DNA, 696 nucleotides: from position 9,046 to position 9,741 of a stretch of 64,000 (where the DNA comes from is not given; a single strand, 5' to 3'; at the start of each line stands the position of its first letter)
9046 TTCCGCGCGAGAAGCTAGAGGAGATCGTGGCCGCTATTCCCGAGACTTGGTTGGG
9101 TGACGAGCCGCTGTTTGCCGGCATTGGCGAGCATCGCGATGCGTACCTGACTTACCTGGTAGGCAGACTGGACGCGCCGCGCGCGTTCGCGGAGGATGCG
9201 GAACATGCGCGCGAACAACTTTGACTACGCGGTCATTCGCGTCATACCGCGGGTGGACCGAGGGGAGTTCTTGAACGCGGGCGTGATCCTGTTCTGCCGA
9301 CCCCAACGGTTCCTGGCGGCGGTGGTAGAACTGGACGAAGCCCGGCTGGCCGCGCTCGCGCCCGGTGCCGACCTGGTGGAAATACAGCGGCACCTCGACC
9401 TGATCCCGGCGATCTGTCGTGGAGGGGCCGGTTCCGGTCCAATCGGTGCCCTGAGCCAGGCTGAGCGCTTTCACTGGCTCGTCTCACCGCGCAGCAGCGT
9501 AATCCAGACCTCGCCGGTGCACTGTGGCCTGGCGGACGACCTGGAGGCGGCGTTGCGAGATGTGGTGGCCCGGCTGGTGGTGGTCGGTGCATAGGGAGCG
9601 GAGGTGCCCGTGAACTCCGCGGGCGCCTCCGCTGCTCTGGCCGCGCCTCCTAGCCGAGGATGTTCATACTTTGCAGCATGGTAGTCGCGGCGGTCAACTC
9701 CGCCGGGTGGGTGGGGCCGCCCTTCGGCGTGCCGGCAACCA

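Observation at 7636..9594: Uncharacterised three-gene cassette (DUF3891-like, HipA-like kinase, DUF3037-like) appended to the rpsB...rseP housekeeping operon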

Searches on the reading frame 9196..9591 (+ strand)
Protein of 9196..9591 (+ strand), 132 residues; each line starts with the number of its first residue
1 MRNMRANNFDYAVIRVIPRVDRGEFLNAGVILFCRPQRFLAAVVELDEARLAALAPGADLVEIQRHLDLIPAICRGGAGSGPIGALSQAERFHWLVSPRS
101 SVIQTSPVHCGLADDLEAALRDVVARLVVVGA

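Call 3: search_protein_families(library=pfam, proteins=[window:9196-9591:+], max_evalue=0.1)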
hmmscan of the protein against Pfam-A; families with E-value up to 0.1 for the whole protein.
window:9196-9591:+ (132 aa): 1 family
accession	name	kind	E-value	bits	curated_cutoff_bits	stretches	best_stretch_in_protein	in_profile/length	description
PF11236.13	DUF3037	-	5.8e-41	139.8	22.6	1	11-128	1-118/118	Protein of unknown function (DUF3037)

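Call 4: search_protein_families(library=ncbifam, proteins=[window:9196-9591:+], max_evalue=0.1)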
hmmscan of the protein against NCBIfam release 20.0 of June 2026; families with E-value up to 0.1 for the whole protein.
window:9196-9591:+ (132 aa): 0 families

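Call 5: search_protein_families(library=padloc, proteins=[window:9196-9591:+], max_evalue=0.1)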
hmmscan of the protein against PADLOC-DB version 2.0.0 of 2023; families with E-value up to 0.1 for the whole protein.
window:9196-9591:+ (132 aa): 1 family
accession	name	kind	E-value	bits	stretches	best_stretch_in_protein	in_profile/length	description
PDLC04767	PDC-M66B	-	2.7e-11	41.5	1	7-128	2-128/281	-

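Call 27: find_homologous_proteins(query=window:9196-9591:+, max_evalue=0.001)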
Query window:9196-9591:+ (132 aa): 5651 proteins with E <= 0.001 among 6273 candidates; the best 120 are listed.
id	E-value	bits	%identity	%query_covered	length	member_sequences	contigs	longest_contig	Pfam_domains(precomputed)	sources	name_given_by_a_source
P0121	4.3e-77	274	99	98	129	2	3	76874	PF11236.14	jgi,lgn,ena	-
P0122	1.7e-70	253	91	98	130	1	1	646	PF11236.14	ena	-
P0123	8.3e-68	244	88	98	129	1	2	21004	PF11236.14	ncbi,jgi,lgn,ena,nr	ncbi:MAG TPA: DUF3037 domain-containing protein [Chloroflexota bacterium]|nr:DUF3037 domain-containi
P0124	1.8e-61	224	80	98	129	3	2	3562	PF11236.14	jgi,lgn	jgi:hypothetical protein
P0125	1.9e-55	204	72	95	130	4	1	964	PF11236.14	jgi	jgi:hypothetical protein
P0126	2.0e-51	191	68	93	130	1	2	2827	PF11236.14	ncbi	ncbi:MAG: DUF3037 domain-containing protein [Chloroflexota bacterium]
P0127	3.0e-51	191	70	92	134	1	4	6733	PF11236.14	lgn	-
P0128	3.2e-50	187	66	93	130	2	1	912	PF11236.14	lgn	-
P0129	1.5e-49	185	65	96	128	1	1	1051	PF11236.14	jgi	jgi:hypothetical protein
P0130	5.9e-49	183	70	92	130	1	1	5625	PF11236.14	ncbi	-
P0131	1.2e-48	182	65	93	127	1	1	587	PF11236.14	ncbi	-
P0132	1.5e-48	182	66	92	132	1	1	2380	PF11236.14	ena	-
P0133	1.9e-48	182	68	92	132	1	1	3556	PF11236.14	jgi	jgi:hypothetical protein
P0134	2.0e-48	182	68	93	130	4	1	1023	PF11236.14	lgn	-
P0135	2.1e-48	182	68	92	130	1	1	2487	PF11236.14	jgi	-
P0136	2.9e-48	181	65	93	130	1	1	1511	PF11236.14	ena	-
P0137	3.9e-48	181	71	92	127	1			PF11236.14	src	-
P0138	3.9e-48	181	69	91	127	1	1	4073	PF11236.14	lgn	-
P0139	4.9e-48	180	67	93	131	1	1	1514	PF11236.14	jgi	jgi:hypothetical protein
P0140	5.8e-48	180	66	95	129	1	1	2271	PF11236.14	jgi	jgi:hypothetical protein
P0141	7.4e-48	180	67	95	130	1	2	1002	PF11236.14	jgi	jgi:hypothetical protein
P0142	7.6e-48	180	65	94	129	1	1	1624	PF11236.14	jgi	jgi:hypothetical protein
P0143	1.1e-47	179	66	92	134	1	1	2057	PF11236.14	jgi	jgi:hypothetical protein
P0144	1.6e-47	179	64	95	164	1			PF11236.14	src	-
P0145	2.1e-47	178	67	92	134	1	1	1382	PF11236.14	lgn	-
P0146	2.2e-47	178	65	97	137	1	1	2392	PF11236.14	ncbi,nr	ncbi:MAG TPA: DUF3037 domain-containing protein [Chloroflexia bacterium]|nr:DUF3037 domain-containin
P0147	2.3e-47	178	67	92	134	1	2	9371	PF11236.14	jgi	-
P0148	5.1e-47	177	68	92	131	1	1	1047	PF11236.14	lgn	-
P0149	5.9e-47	177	66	92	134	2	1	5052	PF11236.14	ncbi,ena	-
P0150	8.4e-47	176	64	93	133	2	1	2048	PF11236.14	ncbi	-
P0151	8.4e-47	176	66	92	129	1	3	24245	PF11236.14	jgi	jgi:hypothetical protein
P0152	8.8e-47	176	66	92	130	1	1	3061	PF11236.14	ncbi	ncbi:MAG: DUF3037 domain-containing protein [Ardenticatenaceae bacterium]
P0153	9.9e-47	176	69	92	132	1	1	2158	PF11236.14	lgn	-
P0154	1.0e-46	176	67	92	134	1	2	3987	PF11236.14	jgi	jgi:hypothetical protein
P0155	1.4e-46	176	66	92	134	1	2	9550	PF11236.14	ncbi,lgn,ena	-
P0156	1.5e-46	176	68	83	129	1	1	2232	PF11236.14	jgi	jgi:hypothetical protein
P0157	1.5e-46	176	64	96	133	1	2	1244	PF11236.14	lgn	-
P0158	1.6e-46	176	66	92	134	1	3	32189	PF11236.14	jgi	-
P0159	1.6e-46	176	64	95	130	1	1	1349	PF11236.14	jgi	-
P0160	1.9e-46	175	64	92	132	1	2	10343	PF11236.14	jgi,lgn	jgi:hypothetical protein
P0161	2.0e-46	175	66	92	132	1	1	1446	PF11236.14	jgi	jgi:hypothetical protein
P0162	2.1e-46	175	63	98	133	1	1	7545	PF11236.14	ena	-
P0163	2.1e-46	175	66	92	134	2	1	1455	PF11236.14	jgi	-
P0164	2.2e-46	175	66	92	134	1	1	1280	PF11236.14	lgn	-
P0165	2.4e-46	175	67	92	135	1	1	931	PF11236.14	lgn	-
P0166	2.6e-46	175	67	92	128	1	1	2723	PF11236.14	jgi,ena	-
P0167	2.9e-46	175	63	95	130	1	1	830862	PF11236.14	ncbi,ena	-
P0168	3.3e-46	175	65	92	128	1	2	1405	PF11236.14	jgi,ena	jgi:hypothetical protein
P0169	3.4e-46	174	66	92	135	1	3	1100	PF11236.14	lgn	-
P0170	3.9e-46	174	66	92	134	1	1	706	PF11236.14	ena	-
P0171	4.3e-46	174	67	84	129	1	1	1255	PF11236.14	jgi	jgi:hypothetical protein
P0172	4.4e-46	174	65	94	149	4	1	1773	PF11236.14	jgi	-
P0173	5.6e-46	174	67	92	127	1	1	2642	PF11236.14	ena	-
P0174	5.9e-46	174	64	93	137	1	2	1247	PF11236.14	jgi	jgi:hypothetical protein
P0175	6.0e-46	174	63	92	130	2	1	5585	PF11236.14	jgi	-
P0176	6.7e-46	174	61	97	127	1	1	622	PF11236.14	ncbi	-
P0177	7.0e-46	173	65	92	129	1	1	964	PF11236.14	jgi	jgi:hypothetical protein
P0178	7.0e-46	173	66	92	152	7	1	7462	PF11236.14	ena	-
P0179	7.3e-46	173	67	92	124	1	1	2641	PF11236.14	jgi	jgi:hypothetical protein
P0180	7.5e-46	173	66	92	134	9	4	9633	PF11236.14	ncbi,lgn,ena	-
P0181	8.1e-46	173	66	92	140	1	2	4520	PF11236.14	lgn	-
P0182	8.7e-46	173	64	92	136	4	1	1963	PF11236.14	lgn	-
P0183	8.8e-46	173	62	92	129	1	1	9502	PF11236.14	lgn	-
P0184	8.8e-46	173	61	92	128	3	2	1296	PF11236.14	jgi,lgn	jgi:hypothetical protein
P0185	9.4e-46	173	65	92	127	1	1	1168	PF11236.14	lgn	-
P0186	9.7e-46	173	65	92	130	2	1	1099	PF11236.14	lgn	-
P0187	9.7e-46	173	63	95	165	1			PF11236.14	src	-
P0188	1.0e-45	173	67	83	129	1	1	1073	PF11236.14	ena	-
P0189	1.1e-45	173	64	95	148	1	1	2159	PF11236.14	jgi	jgi:hypothetical protein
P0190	1.2e-45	173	65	92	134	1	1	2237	PF11236.14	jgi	jgi:hypothetical protein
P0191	1.2e-45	173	64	92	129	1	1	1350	PF11236.14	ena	-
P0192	1.3e-45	173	63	92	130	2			PF11236.14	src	-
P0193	1.3e-45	173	63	92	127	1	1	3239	PF11236.14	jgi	-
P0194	1.4e-45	173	67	92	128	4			PF11236.14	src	-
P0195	1.4e-45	172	65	92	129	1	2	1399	PF11236.14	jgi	jgi:hypothetical protein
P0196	1.5e-45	172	64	93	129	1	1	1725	PF11236.14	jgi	jgi:hypothetical protein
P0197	1.5e-45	172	65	92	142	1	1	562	PF11236.14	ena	-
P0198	1.5e-45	172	61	95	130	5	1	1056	PF11236.14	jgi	jgi:hypothetical protein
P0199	1.5e-45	172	65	94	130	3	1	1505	PF11236.14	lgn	-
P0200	1.6e-45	172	62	92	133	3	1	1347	PF11236.14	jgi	jgi:hypothetical protein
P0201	1.6e-45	172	63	92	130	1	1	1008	PF11236.14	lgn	-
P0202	1.7e-45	172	64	94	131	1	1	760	PF11236.14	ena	-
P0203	1.7e-45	172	62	98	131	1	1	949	PF11236.14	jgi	jgi:hypothetical protein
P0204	1.8e-45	172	62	92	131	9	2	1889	PF11236.14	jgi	jgi:hypothetical protein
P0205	1.9e-45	172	61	92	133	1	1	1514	PF11236.14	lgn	-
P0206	1.9e-45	172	64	95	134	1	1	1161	PF11236.14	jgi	jgi:hypothetical protein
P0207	2.0e-45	172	64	94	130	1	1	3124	PF11236.14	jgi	jgi:hypothetical protein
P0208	2.2e-45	172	63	92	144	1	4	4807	PF11236.14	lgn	-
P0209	2.2e-45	172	63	95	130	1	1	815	PF11236.14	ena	-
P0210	2.3e-45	172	63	93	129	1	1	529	PF11236.14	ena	-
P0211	2.4e-45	172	61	92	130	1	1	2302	PF11236.14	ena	-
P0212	2.5e-45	172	64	93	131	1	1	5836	PF11236.14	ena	-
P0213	2.5e-45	172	64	92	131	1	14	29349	PF11236.14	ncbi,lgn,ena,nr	ncbi:MAG: DUF3037 domain-containing protein [Chloroflexi bacterium]|nr:DUF3037 domain-containing pro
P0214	2.7e-45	172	64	92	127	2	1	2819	PF11236.14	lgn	-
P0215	2.7e-45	172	63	95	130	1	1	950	PF11236.14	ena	-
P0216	2.8e-45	171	66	92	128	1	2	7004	PF11236.14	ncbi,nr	ncbi:MAG: DUF3037 domain-containing protein [Ardenticatenales bacterium]|nr:DUF3037 domain-containin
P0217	2.9e-45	171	66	92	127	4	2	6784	PF11236.14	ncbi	-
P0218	2.9e-45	171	62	92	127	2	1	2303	PF11236.14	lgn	-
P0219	3.1e-45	171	60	92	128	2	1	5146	PF11236.14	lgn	-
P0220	3.2e-45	171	66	92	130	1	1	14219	PF11236.14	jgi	jgi:hypothetical protein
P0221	3.9e-45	171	63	93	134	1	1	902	PF11236.14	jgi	jgi:hypothetical protein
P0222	4.0e-45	171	63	95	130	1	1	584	PF11236.14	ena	-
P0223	4.7e-45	171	65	91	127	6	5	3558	PF11236.14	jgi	jgi:hypothetical protein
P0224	4.7e-45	171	61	92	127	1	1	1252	PF11236.14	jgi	jgi:hypothetical protein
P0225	4.9e-45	171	63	95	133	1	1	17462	PF11236.14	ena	-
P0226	5.2e-45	171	66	84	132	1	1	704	PF11236.14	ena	-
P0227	5.3e-45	171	63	95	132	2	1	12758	PF11236.14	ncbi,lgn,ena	ncbi:MAG: DUF3037 domain-containing protein [Chloroflexota bacterium]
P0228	5.3e-45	171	61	92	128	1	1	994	PF11236.14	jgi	jgi:hypothetical protein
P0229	5.3e-45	171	63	92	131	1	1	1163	PF11236.14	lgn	-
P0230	5.6e-45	171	63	92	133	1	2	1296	PF11236.14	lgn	-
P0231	5.8e-45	170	69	86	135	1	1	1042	PF11236.14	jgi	jgi:hypothetical protein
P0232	5.8e-45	170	62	94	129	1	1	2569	PF11236.14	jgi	jgi:hypothetical protein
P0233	5.9e-45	170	66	92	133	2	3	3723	PF11236.14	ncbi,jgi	ncbi:MAG TPA: DUF3037 domain-containing protein [Roseiflexaceae bacterium]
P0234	5.9e-45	170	66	92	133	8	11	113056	PF11236.14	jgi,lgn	jgi:hypothetical protein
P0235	6.0e-45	170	62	94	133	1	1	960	PF11236.14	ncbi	-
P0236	6.0e-45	170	65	92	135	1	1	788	PF11236.14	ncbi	-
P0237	6.1e-45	170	61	89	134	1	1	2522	PF11236.14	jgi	jgi:hypothetical protein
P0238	6.1e-45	170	63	94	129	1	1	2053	PF11236.14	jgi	jgi:hypothetical protein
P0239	6.3e-45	170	63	92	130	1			PF11236.14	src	-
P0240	6.3e-45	170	61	92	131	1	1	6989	PF11236.14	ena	-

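Call 33: search_solved_structures(query=A2, max_evalue=10)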
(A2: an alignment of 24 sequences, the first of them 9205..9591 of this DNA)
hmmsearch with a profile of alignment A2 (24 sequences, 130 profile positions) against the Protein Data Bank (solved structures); distinct sequences matched with E-value up to 10: 0.

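Call 40: predict_structure(alignment_id=A2)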
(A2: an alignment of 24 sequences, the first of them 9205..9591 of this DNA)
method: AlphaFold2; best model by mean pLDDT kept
length: 129 residues; sequences in the alignment: 24
mean_pLDDT: 86.3   pTM: 0.81
mean pLDDT of the five models: 86.3, 81.0, 79.4, 79.1, 74.6
residues with pLDDT >= 90: 56; 70-90: 66; 50-70: 6; < 50: 1
segments of 3 or more residues with pLDDT < 50: none
pLDDT, mean of each block of 10 residues (from residue 1): 78 85 92 84 92 91 92 86 89 80 84 89 78
secondary structure, 60 per line:
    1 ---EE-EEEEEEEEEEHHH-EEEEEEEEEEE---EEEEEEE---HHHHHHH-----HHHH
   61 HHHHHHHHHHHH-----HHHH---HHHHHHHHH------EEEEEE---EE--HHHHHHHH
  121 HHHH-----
elements in order: E7-16 E21-31 E35-41 H45-51 H57-72 H78-81 H85-93 E100-105 H113-124

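Call 43: fold_search(model_id=the predicted structure, library=pdb)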
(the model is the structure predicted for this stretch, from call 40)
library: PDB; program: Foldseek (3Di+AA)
matches with E <= 10: 172; with E <= 0.001: 0
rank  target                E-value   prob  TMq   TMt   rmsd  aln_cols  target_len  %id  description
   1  9e7t_A                4.2e-01  0.07  0.22  0.23  16.2       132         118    8  Cryo-EM structure of NOT1:NOT7:PieF (released 2025-07-23)
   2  5cy4_E                1.0e+00  0.09  0.24  0.19   5.3        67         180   13  Crystal structure of an oligoribonuclease from Acinetobacter baumannii (released 2015-08-19)
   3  4tzs_A                1.0e+00  0.04  0.20  0.14  15.2       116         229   15  Structure of C. elegans HTP-2 bound to HIM-3 closure motif, P212121 form (released 2014-11-19)
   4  6ww7_I                1.1e+00  0.16  0.24  0.21   3.5        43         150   16  Structure of the human ER membrane protein complex in a lipid nanodisc (released 2020-05-27)
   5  4tzs_B                1.1e+00  0.04  0.20  0.13  15.1       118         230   14  Structure of C. elegans HTP-2 bound to HIM-3 closure motif, P212121 form (released 2014-11-19)
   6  5cy4_C                1.1e+00  0.09  0.25  0.20   5.4        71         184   13  Crystal structure of an oligoribonuclease from Acinetobacter baumannii (released 2015-08-19)
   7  5cy4_A                1.4e+00  0.08  0.28  0.22  11.3       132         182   14  Crystal structure of an oligoribonuclease from Acinetobacter baumannii (released 2015-08-19)
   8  5cy4_B                1.4e+00  0.07  0.28  0.23  11.0       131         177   14  Crystal structure of an oligoribonuclease from Acinetobacter baumannii (released 2015-08-19)
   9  7v9z_A                1.4e+00  0.04  0.21  0.17  15.8       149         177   16  PaOrn Oligoribonuclease native structure (released 2022-09-07)
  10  6a4a                  1.6e+00  0.07  0.24  0.19   5.8        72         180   14  Oligoribonuclease (ORN) from Colwellia psychrerythraea strain 34H (released 2019-03-13)
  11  6a4e_A                1.7e+00  0.06  0.21  0.17   9.1        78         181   13  Two linked uridine bound Oligoribonuclease (ORN) from Colwellia psychrerythraea strain 34H (released 2019-03-13)
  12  6rk6_A                1.7e+00  0.05  0.20  0.16   9.3        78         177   13  Characterization of an intertidal zone metagenome oligoribonuclease and the role of the intermolecular disulfide bond  (released 2019-08-28)
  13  6rk6_C                1.7e+00  0.05  0.20  0.16   9.3        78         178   13  Characterization of an intertidal zone metagenome oligoribonuclease and the role of the intermolecular disulfide bond  (released 2019-08-28)
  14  7va6_A                1.9e+00  0.04  0.26  0.21  15.3       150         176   17  PaOrn Oligoribonuclease D11A mutant with RNA GU complex structure (released 2022-09-07)
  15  9f7m_D                2.0e+00  0.06  0.23  0.18   8.8        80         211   14  Blastococcus Orn bound to pGG (released 2024-12-04)
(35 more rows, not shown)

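Call 80: search_dna_similar(query=window:9205-9591:+, collection=phages, mode=protein, max_evalue=0.01, max_rows=20)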
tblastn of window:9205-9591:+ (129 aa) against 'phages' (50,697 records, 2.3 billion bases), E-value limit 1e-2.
No match.

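Call 81: fold_search(model_id=the predicted structure, library=viral)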
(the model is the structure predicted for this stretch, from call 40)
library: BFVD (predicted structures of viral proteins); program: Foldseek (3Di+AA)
matches with E <= 10: 299; with E <= 0.001: 0
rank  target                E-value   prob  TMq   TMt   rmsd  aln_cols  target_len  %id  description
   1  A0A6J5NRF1            1.4e-03  1.00  0.60  0.62   3.8       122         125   11  Uncharacterized protein [uncultured Caudovirales phage]
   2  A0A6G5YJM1            2.1e-03  1.00  0.55  0.40   6.3       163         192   10  (no name in the UniProt tables at hand)
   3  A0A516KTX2            4.2e-03  1.00  0.56  0.31   5.0       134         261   14  (no name in the UniProt tables at hand)
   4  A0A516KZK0            1.6e-02  0.99  0.55  0.28   4.9       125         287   14  (no name in the UniProt tables at hand)
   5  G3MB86                1.6e-01  0.51  0.41  0.43   8.6       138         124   13  Gp16 [Bacillus phage G]
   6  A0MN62                4.7e-01  0.09  0.27  0.24  16.0       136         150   13  (no name in the UniProt tables at hand)
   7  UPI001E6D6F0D         7.7e-01  0.15  0.23  0.16   4.3        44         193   14  (no name look-up for this kind of identifier)
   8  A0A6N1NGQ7            7.7e-01  0.13  0.31  0.35  11.6       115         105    7  Putative ORFan [Tupanvirus deep ocean]
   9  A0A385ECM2            8.2e-01  0.28  0.45  0.49   5.1       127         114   13  Uncharacterized protein [Caulobacter phage CcrPW]
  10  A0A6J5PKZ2            1.1e+00  0.13  0.34  0.39   7.9       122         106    7  Uncharacterized protein [uncultured Caudovirales phage]
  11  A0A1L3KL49            1.1e+00  0.02  0.15  0.04  21.6       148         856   11  (no name in the UniProt tables at hand)
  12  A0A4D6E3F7            1.2e+00  0.10  0.17  0.07   3.7        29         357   24  Minor tail protein [Gordonia phage EricDab]
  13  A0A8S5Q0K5            1.2e+00  0.02  0.14  0.16  11.1        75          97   17  Uncharacterized protein [Siphoviridae sp. ctMOb8]
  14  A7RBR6                1.3e+00  0.05  0.25  0.25   9.9       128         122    8  (no name in the UniProt tables at hand)
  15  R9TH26                1.3e+00  0.03  0.15  0.21  13.1        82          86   18  (no name in the UniProt tables at hand)
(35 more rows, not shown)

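Call 90: find_related_loci(query=A2, collection=viral_contigs, flank=6000)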
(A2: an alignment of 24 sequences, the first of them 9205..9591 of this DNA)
Query A2 (129 aa) in viral_contigs; peptide patterns used: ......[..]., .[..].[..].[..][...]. (x = any residue, [..] = any of these).
35 stretches matched a pattern, but none encodes a relative of the query by tblastn (E <= 1e-3).
